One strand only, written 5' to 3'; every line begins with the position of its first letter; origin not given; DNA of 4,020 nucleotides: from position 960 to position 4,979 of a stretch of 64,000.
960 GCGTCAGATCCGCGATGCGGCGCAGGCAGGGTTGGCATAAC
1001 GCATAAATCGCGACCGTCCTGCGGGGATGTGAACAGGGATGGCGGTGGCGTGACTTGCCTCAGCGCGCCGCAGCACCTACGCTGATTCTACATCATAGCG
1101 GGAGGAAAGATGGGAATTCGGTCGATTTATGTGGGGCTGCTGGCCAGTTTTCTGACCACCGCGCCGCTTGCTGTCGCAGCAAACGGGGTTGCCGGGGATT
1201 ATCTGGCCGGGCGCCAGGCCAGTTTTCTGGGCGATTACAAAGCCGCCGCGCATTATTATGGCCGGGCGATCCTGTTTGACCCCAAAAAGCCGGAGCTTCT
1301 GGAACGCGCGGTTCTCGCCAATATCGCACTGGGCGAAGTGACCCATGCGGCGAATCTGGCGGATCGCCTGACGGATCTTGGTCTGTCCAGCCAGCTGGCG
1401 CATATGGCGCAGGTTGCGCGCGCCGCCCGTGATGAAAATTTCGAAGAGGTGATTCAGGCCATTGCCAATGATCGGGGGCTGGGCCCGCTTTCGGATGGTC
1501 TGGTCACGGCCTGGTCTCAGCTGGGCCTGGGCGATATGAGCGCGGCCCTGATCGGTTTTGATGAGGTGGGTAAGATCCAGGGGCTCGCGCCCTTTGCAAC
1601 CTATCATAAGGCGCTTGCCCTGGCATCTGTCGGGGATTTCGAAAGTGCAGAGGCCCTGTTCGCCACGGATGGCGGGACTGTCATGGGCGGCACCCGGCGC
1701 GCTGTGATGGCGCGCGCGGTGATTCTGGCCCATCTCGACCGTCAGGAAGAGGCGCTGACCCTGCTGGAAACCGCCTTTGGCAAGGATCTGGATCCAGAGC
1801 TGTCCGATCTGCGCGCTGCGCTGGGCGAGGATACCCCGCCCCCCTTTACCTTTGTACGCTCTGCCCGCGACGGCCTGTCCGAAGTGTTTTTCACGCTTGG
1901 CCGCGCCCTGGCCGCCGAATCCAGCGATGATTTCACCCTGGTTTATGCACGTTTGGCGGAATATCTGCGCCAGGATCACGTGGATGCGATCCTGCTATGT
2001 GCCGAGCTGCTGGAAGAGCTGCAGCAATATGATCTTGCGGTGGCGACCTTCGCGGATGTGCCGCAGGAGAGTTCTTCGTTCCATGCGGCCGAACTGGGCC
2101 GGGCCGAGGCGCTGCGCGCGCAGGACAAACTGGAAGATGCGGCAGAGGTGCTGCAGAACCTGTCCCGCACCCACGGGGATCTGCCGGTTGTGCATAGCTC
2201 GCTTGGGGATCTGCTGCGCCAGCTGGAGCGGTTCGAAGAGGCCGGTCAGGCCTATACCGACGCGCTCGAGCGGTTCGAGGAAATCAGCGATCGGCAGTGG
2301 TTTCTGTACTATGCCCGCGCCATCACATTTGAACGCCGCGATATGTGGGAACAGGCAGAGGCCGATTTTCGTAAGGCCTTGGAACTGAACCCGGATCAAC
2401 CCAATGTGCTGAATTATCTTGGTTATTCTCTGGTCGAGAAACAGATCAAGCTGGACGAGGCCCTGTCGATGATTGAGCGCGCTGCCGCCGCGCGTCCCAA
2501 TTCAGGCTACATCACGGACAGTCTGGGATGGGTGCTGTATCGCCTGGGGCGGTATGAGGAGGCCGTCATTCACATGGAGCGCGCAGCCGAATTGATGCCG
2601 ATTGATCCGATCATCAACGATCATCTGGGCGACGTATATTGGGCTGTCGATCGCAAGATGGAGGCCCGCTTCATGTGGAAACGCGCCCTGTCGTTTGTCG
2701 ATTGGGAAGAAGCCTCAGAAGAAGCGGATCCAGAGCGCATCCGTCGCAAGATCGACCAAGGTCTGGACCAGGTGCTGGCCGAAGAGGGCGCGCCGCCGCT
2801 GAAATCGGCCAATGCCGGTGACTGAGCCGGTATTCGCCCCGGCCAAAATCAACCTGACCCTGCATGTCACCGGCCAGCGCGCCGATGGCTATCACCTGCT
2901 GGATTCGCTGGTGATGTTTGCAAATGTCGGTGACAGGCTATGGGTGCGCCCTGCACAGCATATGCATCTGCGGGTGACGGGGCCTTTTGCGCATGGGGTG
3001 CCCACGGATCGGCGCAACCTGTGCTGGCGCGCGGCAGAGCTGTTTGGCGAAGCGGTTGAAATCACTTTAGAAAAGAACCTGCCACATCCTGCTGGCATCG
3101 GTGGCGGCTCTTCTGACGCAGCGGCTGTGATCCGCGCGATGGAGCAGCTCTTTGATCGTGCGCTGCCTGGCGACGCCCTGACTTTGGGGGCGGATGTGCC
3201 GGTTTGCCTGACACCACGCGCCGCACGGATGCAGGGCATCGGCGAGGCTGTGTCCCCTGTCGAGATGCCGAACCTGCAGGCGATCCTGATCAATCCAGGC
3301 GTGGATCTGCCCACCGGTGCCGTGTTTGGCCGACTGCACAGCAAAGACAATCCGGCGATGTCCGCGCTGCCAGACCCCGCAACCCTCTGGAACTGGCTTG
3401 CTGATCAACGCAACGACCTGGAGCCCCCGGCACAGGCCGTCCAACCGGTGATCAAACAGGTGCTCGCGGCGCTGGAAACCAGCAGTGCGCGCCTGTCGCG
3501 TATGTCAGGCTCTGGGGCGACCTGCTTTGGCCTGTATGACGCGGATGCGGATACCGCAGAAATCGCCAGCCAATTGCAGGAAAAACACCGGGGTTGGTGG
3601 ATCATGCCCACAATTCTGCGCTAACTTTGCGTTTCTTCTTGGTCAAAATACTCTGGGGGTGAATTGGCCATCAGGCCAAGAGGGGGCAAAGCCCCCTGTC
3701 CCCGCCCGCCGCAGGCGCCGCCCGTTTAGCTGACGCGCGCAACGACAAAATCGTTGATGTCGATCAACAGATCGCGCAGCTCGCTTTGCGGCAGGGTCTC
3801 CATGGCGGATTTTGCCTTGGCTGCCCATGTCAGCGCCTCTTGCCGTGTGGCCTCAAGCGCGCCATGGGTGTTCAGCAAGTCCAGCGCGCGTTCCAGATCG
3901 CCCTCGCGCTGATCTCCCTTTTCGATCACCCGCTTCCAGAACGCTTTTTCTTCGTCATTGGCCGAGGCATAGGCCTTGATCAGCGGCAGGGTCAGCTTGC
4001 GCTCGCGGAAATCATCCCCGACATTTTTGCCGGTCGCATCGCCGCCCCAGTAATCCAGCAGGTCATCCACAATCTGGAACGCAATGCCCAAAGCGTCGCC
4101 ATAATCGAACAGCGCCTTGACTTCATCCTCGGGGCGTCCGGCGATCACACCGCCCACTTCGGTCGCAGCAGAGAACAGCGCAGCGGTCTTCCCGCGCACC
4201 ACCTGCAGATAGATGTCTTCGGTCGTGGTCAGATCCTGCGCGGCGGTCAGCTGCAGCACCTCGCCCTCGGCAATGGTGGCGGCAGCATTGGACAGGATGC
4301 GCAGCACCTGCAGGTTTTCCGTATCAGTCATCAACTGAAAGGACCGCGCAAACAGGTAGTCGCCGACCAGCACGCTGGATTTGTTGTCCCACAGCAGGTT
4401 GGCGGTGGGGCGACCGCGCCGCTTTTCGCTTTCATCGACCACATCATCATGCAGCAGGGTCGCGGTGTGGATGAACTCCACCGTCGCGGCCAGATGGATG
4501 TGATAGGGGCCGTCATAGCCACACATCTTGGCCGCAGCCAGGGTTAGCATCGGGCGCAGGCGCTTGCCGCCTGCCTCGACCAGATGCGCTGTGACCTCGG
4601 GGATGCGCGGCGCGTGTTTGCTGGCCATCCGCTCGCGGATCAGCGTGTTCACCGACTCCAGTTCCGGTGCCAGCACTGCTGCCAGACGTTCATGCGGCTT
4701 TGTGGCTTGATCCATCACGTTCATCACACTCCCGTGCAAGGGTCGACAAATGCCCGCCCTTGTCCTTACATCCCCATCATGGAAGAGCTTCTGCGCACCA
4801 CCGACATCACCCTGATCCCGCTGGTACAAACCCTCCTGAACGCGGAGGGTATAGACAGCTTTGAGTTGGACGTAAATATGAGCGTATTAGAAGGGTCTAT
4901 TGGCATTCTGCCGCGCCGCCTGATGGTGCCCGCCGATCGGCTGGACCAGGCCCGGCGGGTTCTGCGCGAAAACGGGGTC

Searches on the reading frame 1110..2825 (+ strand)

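Call 16: search_protein_families(library=pfam, proteins=[window:1110-2825:+], max_evalue=0.00001)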
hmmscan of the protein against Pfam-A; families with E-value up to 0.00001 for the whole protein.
window:1110-2825:+ (571 aa): 14 families
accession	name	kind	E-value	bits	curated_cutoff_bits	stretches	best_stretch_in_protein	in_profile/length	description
PF07719.23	TPR_2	-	6.2e-25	85.6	27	0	472-497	7-32/34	Tetratricopeptide repeat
PF00515.34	TPR_1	-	1e-21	76.2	27.8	1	399-429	3-33/34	Tetratricopeptide repeat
PF13181.12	TPR_8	-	1.9e-16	59.2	25.7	0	472-495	7-30/34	Tetratricopeptide repeat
PF13432.12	TPR_16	-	2.1e-16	60.5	32.7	0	447-494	12-59/65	Tetratricopeptide repeat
PF13414.12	TPR_11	-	5e-16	58.5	26.8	0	413-443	10-40/42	TPR repeat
PF14559.12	TPR_19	-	3.5e-13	50.1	25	0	413-465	7-58/68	Tetratricopeptide repeat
PF13428.12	TPR_14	-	5.5e-13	48.6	23.5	0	399-438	3-42/44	Tetratricopeptide repeat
PF13424.12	TPR_12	-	6.8e-13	49.1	30.1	1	361-426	5-74/77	Tetratricopeptide repeat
PF13176.12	TPR_7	-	5.5e-10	39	27.9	0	471-495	4-28/36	Tetratricopeptide repeat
PF13431.12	TPR_17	-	2.4e-08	34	24.4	0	420-444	2-26/34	Tetratricopeptide repeat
PF13371.12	TPR_9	-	1e-07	32.3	35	0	447-501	10-64/73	Tetratricopeptide repeat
PF12895.13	ANAPC3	-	5e-06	27.1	27.2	0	277-350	10-81/82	Anaphase-promoting complex, cyclosome, subunit 3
PF13174.12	TPR_6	-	5.7e-06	27.1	26.3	0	327-353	2-28/33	Tetratricopeptide repeat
PF13374.12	TPR_10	-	6.8e-06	26.4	27.5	0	470-494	6-30/42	Tetratricopeptide repeat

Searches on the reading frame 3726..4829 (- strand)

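Call 29: search_protein_families(library=pfam, proteins=[window:3726-4829:-], max_evalue=0.00001)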
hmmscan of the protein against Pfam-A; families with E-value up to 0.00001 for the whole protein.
window:3726-4829:- (367 aa): 1 family
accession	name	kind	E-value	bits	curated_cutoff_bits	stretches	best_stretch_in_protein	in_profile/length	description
PF00348.22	polyprenyl_synt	-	3.4e-75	252.9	27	1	76-318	4-250/251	Polyprenyl synthetase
